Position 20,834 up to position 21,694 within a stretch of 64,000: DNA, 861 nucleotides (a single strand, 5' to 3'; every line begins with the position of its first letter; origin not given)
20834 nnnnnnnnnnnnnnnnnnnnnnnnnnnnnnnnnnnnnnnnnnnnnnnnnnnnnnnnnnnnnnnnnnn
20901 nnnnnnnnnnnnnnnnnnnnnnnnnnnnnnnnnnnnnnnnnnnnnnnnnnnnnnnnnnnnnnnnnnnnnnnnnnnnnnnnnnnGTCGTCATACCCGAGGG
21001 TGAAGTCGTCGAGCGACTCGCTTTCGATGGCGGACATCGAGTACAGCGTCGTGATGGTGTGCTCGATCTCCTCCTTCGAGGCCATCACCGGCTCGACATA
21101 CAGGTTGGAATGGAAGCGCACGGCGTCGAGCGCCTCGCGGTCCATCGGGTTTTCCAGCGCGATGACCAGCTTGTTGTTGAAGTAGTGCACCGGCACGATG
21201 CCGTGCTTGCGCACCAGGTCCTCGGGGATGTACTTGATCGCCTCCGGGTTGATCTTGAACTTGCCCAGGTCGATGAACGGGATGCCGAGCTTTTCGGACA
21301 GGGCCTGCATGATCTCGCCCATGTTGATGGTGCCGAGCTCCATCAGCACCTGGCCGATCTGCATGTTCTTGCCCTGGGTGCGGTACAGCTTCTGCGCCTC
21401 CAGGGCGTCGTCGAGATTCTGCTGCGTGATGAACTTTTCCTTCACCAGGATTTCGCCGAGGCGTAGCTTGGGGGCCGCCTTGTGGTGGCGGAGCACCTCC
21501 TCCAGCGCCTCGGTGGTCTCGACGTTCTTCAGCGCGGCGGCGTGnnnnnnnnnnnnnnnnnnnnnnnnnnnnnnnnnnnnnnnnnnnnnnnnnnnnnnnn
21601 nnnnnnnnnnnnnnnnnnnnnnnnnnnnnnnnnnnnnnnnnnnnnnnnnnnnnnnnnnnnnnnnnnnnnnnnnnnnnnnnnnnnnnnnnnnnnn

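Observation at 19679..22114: Stand-alone GspE/MshE-like ATPase with c-di-GMP-binding MshEN motifs and an extra ~220-aa N-terminal extension containing two related modules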

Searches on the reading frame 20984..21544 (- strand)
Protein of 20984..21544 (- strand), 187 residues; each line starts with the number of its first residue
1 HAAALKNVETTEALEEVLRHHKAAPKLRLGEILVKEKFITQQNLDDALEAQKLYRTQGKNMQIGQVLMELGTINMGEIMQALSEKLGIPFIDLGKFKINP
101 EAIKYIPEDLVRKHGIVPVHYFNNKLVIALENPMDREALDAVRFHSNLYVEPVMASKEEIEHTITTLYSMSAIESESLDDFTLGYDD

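Call 48: search_solved_structures(query=window:20984-21544:-, max_evalue=0.01, show_alignments=5)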
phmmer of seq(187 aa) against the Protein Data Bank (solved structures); distinct sequences matched with E-value up to 0.01: 18.
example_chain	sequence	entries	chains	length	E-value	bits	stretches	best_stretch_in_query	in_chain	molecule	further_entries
6f8l_G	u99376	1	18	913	2e-32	115.9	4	12-172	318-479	Type IV pilus assembly protein PilF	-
5zfr_A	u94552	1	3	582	4e-23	85.6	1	20-182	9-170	Type IV pilus biogenesis ATPase PilB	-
6olj_C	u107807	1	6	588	3.7e-22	82.4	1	27-181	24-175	Type IV pilus biogenesis ATPase PilB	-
5tsg_B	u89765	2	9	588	3.7e-22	82.4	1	27-181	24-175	Type IV pilus biogenesis ATPase PilB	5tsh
3jc8_Ba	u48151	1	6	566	1.3e-18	70.9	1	28-171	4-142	Type IV-A pilus assembly ATPase PilB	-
7lko_B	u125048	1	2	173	1.3e-17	67.6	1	38-177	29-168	Pilus biogenesis protein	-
7lkm_A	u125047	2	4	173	1.7e-16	64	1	38-177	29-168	Pilus biogenesis protein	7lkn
6ejf_G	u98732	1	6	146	6.6e-12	49.1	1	28-157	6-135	Type IV pilus assembly protein PilF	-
5htl_A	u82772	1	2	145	1.1e-10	45.1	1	27-142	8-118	MSHA biogenesis protein MshE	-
9g1w_A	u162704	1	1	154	3.1e-09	40.4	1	28-164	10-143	Type IV pilus assembly ATPase PilB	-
8pfa_A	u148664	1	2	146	1e-06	32.2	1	26-141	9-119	c-di-GMP binding domain of the ATPase enzyme PilF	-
9glg_A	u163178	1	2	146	2.6e-06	30.8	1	26-141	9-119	ATP-binding motif-containing protein pilF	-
8pdk_A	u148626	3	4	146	2.6e-06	30.8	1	26-141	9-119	c-di-GMP binding domain of the ATPase enzyme PilF | ATP-binding motif-containing protein pilF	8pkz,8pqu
6ejf_J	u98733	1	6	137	3.3e-06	30.5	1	26-141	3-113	Type IV pilus assembly protein PilF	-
9gl5_A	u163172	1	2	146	5e-06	29.9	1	26-141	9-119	ATP-binding motif-containing protein pilF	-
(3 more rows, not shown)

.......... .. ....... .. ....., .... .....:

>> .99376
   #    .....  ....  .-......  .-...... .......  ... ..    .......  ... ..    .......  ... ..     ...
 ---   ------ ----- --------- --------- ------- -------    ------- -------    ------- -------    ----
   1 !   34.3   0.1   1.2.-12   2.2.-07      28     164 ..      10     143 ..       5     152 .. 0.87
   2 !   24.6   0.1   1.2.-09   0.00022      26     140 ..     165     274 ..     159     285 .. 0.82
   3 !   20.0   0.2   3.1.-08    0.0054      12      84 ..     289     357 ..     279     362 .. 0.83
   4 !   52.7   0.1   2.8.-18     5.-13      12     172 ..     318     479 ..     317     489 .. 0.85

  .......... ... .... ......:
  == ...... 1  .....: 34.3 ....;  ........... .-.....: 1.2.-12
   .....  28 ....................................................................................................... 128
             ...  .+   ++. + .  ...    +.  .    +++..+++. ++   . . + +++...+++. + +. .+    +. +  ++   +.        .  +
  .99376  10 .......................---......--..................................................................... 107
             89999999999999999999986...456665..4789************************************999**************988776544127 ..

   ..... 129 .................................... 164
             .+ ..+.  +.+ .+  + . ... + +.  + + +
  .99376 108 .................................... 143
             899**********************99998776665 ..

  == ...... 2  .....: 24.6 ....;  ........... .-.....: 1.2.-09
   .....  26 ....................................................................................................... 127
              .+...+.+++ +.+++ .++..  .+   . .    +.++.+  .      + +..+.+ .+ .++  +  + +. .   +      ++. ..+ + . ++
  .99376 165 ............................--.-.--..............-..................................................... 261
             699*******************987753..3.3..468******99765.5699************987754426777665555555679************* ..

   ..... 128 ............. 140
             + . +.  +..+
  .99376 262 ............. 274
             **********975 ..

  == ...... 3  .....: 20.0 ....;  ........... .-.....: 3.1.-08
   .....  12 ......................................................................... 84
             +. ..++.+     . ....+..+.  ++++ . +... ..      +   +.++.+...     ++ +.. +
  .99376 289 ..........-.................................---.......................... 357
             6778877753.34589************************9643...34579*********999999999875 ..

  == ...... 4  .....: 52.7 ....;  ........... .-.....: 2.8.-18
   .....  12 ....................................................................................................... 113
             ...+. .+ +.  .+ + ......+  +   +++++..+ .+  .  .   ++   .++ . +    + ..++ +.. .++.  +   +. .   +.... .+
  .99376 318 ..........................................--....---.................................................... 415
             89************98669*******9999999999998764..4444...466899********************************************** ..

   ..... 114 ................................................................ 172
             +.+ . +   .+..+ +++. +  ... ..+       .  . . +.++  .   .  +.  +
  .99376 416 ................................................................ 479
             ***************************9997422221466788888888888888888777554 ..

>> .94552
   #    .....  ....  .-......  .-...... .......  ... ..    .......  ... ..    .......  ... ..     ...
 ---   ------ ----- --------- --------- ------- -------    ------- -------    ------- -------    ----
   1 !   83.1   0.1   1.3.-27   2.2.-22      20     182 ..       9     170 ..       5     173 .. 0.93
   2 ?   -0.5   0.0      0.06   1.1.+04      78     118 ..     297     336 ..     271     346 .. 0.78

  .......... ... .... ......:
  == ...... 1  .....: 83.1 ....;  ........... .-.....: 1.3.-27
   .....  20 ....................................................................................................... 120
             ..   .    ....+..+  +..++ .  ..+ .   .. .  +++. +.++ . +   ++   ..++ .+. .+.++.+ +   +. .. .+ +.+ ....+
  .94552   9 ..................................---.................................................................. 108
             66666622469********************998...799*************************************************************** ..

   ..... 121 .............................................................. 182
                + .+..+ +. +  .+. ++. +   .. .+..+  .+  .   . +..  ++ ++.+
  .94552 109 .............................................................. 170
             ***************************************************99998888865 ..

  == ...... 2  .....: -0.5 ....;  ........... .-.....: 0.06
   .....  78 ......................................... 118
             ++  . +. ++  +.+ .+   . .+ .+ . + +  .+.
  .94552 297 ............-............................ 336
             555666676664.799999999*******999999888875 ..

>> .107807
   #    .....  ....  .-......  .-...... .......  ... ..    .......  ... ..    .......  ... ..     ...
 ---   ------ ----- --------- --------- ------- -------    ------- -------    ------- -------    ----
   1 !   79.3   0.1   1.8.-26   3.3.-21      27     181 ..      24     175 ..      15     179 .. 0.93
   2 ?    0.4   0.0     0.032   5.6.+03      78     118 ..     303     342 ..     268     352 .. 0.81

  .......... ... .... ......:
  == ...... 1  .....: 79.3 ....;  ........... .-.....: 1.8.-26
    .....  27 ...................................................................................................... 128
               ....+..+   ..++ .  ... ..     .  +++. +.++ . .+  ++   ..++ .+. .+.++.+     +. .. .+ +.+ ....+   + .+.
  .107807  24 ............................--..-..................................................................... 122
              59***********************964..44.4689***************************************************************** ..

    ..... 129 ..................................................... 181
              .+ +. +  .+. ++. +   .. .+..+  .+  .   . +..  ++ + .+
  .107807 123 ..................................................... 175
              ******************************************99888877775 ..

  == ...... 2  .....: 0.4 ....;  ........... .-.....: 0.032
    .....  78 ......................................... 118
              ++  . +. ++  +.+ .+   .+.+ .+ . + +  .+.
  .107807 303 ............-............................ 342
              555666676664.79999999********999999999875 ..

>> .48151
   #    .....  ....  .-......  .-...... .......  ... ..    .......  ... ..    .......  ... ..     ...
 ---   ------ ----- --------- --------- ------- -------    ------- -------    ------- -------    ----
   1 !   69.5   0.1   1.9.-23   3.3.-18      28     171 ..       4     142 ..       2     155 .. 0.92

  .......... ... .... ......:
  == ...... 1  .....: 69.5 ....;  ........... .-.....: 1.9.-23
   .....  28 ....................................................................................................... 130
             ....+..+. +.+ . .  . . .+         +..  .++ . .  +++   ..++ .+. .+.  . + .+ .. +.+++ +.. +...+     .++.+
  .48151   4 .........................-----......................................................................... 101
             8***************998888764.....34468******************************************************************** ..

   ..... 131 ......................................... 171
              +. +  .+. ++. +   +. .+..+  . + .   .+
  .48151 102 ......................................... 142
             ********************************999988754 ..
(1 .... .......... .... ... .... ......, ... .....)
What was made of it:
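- Geobacter PilB has a 7-8-residue spacer (call 48).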
